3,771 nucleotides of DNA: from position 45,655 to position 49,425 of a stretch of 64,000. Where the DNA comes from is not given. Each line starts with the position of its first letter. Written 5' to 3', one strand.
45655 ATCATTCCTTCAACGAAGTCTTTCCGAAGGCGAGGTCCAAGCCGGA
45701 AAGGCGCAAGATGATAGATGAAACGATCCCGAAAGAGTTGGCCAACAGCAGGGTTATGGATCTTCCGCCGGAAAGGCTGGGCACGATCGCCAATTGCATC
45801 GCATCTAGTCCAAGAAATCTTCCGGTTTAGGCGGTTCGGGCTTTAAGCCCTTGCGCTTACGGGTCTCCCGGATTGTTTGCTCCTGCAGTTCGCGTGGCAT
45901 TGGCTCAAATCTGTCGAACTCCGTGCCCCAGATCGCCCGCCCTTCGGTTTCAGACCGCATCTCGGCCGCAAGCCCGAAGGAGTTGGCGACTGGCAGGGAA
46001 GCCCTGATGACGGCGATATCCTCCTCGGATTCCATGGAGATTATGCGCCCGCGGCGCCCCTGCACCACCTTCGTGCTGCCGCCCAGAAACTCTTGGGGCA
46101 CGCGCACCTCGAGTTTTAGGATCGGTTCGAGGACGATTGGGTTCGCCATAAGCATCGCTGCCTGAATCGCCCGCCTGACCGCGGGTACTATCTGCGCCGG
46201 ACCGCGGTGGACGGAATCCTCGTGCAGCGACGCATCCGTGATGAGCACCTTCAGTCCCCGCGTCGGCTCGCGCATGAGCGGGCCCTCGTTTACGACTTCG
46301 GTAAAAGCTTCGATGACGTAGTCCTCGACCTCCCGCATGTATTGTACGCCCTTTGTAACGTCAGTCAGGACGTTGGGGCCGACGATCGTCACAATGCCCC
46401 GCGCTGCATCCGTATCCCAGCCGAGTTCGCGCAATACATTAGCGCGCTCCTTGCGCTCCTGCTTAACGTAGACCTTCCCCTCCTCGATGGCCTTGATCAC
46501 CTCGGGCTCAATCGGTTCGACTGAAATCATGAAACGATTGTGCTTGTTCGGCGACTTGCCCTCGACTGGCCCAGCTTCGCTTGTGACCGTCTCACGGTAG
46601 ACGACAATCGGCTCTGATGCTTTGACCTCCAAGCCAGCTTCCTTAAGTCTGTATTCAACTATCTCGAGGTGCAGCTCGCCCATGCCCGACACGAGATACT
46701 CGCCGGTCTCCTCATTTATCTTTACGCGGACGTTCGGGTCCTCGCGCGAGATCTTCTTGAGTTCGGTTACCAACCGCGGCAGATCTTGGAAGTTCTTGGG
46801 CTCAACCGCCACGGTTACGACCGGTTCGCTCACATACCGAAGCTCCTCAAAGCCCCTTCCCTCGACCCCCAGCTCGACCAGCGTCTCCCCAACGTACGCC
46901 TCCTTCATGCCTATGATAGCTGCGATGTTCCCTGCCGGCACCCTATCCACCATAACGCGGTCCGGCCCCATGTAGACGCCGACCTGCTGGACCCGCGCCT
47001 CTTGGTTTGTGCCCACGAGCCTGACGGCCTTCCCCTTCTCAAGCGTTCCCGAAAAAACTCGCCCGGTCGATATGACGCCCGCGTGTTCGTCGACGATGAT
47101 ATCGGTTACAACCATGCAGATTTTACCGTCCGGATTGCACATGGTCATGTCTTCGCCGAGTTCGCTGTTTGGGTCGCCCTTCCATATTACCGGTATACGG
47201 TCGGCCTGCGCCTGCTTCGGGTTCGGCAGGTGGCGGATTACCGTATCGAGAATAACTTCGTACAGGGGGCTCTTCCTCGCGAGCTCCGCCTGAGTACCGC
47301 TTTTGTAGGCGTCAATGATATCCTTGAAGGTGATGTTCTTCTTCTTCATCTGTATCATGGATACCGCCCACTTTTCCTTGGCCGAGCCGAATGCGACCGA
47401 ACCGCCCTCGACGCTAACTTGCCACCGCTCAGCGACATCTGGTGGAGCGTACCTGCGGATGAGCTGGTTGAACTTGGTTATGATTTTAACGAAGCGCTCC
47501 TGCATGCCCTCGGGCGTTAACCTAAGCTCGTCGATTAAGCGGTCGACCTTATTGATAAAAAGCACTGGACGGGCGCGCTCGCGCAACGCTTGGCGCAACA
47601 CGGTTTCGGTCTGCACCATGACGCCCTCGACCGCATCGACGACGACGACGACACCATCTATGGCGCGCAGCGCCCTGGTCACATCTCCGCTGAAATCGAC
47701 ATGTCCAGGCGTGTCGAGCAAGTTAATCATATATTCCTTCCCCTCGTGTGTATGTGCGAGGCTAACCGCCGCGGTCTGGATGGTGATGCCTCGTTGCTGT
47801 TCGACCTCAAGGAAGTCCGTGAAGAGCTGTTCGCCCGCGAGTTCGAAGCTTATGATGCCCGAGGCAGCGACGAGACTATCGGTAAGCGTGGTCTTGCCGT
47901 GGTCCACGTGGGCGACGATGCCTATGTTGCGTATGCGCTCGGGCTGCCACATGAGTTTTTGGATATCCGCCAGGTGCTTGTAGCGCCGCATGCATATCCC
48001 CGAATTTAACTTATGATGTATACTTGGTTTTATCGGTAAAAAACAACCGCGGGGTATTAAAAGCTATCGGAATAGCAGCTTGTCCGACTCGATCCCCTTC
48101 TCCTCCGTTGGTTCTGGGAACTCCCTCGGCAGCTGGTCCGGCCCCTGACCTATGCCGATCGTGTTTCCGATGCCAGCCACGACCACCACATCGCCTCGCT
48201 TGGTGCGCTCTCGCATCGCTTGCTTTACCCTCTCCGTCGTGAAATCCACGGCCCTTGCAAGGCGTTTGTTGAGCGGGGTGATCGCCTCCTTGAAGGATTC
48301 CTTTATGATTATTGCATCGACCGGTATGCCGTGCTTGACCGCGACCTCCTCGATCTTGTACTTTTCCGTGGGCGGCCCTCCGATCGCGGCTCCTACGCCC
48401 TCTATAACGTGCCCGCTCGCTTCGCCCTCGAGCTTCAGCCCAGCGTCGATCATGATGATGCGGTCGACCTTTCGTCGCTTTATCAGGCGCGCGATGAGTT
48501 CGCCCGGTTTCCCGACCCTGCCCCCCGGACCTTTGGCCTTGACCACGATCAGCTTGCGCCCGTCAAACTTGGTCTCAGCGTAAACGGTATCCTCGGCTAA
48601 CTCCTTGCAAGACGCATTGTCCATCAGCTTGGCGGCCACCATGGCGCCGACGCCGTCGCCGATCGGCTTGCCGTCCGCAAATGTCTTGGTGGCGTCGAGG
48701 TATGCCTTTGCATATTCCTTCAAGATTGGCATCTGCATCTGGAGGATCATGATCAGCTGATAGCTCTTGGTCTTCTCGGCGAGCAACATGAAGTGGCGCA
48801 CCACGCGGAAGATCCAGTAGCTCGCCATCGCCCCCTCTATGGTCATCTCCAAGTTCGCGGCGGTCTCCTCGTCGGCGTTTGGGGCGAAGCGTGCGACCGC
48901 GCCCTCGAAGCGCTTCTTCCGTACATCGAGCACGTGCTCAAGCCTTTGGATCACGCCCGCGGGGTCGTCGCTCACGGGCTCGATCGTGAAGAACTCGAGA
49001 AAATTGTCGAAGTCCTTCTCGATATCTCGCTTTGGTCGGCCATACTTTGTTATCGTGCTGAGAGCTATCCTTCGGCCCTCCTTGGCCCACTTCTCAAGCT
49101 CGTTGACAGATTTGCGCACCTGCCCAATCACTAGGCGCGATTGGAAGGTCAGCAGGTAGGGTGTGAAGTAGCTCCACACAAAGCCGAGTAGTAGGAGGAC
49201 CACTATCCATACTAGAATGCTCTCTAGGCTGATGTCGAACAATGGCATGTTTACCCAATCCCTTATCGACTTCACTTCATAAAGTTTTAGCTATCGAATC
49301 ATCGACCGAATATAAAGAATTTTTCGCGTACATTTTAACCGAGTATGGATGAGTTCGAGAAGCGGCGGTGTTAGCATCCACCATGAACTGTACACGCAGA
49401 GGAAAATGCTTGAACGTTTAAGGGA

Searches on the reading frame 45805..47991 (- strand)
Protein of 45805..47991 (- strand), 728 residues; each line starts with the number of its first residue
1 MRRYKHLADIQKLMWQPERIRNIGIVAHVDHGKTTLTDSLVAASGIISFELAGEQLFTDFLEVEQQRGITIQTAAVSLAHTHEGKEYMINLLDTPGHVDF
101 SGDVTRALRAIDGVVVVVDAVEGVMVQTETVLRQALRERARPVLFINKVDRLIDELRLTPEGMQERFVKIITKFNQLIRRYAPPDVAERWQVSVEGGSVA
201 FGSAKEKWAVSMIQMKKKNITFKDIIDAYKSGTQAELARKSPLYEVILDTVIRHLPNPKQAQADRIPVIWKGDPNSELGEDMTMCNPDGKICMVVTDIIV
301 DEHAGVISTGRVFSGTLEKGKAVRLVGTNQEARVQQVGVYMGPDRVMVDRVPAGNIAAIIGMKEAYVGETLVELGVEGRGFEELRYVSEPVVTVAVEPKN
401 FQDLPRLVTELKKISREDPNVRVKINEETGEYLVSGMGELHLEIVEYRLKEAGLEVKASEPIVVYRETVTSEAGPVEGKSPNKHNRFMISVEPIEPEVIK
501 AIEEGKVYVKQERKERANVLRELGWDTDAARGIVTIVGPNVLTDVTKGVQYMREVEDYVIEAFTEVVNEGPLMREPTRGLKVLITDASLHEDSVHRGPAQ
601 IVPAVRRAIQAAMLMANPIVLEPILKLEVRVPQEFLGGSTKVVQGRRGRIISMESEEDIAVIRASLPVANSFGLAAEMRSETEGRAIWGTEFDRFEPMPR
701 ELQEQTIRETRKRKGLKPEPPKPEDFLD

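Call 26: search_protein_families(library=pfam, proteins=[window:45805-47991:-], max_evalue=0.001)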
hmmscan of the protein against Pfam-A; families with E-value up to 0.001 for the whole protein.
window:45805-47991:- (728 aa): 7 families
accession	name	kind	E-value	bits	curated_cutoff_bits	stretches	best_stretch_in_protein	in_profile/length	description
PF00009.33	GTP_EFTU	-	4.7e-54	183.3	26.5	1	18-256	1-187/188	Elongation factor Tu GTP binding domain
PF03764.24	EFG_IV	-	8e-24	84.2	24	1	511-617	11-121/121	Elongation factor G, domain IV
PF00679.30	EFG_C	-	4.4e-23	81.6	27.9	1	620-705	2-88/89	Elongation factor G C-terminus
PF14492.12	EFG_III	-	6.5e-23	81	27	1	387-458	1-73/75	Elongation Factor G, domain III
PF03144.31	GTP_EFTU_D2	-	2.2e-15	57.3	30.3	1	305-371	1-72/73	Elongation factor Tu domain 2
PF22042.2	EF-G_D2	-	9.7e-13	48.5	27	1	291-373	2-83/84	Elongation factor G domain 2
PF01926.29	MMR_HSR1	-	0.00014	22.4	21.9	1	23-148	2-113/113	50S ribosome-binding GTPase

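Call 76: list_cluster_members(proteins=[window:45805-47991:-, window:26889-28100:+, window:11704-13266:+, P0128, P0016, P0005, P0011])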
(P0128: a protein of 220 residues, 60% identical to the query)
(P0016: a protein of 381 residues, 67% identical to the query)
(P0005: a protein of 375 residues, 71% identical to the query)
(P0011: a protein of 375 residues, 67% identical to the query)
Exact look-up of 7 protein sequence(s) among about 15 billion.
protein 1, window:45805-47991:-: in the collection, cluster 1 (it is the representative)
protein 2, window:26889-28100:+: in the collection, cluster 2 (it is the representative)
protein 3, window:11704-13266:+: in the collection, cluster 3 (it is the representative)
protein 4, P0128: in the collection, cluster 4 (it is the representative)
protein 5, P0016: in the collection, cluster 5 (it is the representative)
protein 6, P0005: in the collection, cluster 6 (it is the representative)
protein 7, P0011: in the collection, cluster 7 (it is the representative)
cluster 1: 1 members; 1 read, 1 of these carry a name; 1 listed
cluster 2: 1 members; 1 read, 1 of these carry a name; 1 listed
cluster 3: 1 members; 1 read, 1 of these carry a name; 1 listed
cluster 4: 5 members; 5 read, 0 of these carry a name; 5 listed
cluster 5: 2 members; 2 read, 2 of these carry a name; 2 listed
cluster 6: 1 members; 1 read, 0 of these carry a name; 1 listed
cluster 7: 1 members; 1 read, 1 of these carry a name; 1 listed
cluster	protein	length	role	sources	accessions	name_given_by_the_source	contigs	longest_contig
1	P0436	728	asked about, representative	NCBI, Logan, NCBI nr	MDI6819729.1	MAG: elongation factor EF-2 [Candidatus Hodarchaeaceae archaeon] | elongation factor EF-2 [Candidatus Hodarchaeaceae archaeon]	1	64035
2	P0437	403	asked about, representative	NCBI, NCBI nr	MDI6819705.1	MAG: methionine adenosyltransferase [Candidatus Hodarchaeaceae archaeon] | methionine adenosyltransferase [Candidatus Hodarchaeaceae archaeon]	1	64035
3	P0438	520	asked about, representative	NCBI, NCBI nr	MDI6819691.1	MAG: phenylalanine--tRNA ligase subunit alpha [Candidatus Hodarchaeaceae archaeon] | phenylalanine--tRNA ligase subunit alpha [Candidatus Hodarchaeaceae archaeon]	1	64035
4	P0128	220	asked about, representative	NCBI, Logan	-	-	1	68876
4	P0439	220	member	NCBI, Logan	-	-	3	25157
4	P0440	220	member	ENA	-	-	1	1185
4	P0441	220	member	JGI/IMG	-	-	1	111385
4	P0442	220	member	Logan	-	-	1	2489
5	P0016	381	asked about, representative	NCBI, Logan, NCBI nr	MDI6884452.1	MAG: nickel-dependent hydrogenase large subunit [Hadesarchaea archaeon] | nickel-dependent hydrogenase large subunit [Hadesarchaea archaeon]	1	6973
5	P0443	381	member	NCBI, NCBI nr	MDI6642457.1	MAG: nickel-dependent hydrogenase large subunit [Candidatus Hodarchaeaceae archaeon] | nickel-dependent hydrogenase large subunit [Candidatus Hodarchaeaceae archaeon]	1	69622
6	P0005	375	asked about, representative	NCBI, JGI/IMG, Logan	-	-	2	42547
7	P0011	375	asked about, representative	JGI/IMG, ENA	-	NADH-quinone oxidoreductase subunit D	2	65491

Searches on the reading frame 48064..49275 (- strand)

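Call 26: search_protein_families(library=pfam, proteins=[window:48064-49275:-], max_evalue=0.001)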
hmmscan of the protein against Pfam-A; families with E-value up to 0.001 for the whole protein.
window:48064-49275:- (403 aa): 2 families
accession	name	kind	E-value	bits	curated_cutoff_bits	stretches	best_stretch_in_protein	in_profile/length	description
PF23542.1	DUF1512_C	-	2.4e-61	207.1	25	1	205-375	1-174/175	Domain of unknown function (DUF1512) C-terminal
PF07431.17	DUF1512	-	4.5e-45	153.9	25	1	20-200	4-176/177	Protein of unknown function (DUF1512) N-terminal domain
